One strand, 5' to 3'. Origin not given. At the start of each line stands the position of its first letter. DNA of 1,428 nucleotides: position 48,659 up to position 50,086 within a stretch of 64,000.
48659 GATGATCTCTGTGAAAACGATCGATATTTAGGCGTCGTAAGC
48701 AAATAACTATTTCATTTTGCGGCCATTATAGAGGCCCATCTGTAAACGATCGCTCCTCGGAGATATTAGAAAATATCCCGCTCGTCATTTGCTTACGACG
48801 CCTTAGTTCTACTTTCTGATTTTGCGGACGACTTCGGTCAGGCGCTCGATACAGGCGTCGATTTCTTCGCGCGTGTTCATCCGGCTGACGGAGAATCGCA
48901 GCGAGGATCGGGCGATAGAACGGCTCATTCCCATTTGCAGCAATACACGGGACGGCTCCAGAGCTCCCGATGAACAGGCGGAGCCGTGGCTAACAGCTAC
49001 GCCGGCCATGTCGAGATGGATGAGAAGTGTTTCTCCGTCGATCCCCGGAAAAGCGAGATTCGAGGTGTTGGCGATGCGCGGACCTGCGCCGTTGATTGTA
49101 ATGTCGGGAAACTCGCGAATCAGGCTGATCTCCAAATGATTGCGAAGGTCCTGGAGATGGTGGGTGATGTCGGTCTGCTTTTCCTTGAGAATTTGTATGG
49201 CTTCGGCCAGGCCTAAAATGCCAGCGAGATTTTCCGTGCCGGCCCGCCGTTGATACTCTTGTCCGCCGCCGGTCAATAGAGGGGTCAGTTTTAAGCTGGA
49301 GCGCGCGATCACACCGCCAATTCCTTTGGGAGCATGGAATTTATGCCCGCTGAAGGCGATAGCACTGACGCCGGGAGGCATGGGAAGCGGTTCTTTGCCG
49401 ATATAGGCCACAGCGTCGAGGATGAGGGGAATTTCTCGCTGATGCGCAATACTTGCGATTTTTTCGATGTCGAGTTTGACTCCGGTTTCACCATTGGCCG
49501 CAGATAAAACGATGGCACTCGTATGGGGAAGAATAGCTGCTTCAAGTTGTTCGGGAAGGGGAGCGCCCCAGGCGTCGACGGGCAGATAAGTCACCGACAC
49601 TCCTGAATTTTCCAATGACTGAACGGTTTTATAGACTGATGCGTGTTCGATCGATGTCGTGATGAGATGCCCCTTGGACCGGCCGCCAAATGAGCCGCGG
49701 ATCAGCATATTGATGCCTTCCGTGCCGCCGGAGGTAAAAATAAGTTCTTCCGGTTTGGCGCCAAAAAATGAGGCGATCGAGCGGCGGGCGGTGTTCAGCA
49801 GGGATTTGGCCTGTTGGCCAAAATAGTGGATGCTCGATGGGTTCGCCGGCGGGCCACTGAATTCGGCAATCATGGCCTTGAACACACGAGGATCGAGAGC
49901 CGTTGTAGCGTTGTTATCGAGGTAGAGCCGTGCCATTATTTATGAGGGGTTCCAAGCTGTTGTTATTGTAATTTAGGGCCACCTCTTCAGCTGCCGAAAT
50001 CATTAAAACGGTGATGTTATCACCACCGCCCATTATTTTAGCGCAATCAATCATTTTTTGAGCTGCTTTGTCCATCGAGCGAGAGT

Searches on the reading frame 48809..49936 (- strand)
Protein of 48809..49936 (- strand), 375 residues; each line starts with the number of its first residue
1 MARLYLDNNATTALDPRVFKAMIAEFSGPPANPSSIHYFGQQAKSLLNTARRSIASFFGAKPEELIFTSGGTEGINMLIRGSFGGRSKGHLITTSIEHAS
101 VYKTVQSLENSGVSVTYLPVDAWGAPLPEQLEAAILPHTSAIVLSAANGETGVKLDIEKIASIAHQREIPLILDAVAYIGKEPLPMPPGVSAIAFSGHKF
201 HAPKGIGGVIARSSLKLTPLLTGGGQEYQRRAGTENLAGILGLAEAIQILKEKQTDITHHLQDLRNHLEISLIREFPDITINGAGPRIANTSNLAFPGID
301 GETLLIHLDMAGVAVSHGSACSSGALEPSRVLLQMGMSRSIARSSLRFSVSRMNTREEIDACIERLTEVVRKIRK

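Call 55: search_protein_families(library=pfam, proteins=[window:48809-49936:-], max_evalue=0.001)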
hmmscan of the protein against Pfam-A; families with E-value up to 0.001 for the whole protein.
window:48809-49936:- (375 aa): 4 families
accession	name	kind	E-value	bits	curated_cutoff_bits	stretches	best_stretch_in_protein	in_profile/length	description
PF00266.25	Aminotran_5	-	4.1e-67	227.2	21.5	1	5-361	2-370/371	Aminotransferase class-V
PF01041.23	DegT_DnrJ_EryC1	-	6.7e-09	35.9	19.8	1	54-180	33-151/360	DegT/DnrJ/EryC1/StrS aminotransferase family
PF01053.26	Cys_Met_Meta_PP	-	0.00011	21.3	27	1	90-211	93-212/381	Cys/Met metabolism PLP-dependent enzyme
PF00155.27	Aminotran_1_2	-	0.00042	20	19.7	0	47-175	44-186/361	Aminotransferase class I and II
